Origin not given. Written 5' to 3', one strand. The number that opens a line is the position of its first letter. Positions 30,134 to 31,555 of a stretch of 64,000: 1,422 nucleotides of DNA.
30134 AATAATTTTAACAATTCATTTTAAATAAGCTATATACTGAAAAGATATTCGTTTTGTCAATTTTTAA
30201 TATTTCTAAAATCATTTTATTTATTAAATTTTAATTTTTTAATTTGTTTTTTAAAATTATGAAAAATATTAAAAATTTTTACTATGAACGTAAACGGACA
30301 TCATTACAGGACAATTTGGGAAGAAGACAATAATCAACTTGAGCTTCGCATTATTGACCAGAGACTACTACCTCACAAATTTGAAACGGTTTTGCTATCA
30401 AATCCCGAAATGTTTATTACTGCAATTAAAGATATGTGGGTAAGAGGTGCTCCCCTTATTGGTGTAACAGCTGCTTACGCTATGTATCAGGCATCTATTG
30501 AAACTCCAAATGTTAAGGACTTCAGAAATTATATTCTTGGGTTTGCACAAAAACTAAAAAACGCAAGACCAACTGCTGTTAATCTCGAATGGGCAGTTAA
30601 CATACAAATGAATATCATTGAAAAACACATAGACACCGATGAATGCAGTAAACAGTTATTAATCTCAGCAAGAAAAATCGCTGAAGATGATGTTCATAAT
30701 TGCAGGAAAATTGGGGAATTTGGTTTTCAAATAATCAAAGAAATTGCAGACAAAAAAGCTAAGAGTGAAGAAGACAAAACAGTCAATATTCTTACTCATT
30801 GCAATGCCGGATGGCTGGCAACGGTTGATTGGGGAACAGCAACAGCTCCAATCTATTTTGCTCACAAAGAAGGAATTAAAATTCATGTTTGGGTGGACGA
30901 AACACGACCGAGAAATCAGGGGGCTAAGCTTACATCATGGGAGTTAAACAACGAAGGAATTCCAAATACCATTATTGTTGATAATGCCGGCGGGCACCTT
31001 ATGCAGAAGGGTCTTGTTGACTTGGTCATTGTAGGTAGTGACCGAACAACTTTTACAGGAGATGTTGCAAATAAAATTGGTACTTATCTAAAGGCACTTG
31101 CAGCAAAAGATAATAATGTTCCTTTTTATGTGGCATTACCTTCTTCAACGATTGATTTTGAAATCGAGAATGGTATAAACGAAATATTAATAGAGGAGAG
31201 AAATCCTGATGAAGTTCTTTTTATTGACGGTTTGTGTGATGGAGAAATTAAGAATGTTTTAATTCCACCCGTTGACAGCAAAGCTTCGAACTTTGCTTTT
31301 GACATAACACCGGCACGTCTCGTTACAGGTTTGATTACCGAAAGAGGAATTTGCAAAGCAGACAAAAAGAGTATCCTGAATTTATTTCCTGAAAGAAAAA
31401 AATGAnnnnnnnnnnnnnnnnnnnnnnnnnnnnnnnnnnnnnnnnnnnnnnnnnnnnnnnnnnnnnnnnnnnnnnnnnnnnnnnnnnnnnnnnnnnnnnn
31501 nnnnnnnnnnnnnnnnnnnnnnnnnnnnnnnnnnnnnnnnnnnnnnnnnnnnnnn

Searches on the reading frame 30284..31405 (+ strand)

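Call 111: search_protein_families(library=pfam, proteins=[window:30284-31405:+], max_evalue=0.001)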
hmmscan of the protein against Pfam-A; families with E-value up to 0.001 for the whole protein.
window:30284-31405:+ (373 aa): 1 family
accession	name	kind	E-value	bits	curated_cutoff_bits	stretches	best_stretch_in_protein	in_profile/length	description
PF01008.23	IF-2B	-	1.9e-73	247.6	22.4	1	53-358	2-279/280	Initiation factor 2 subunit family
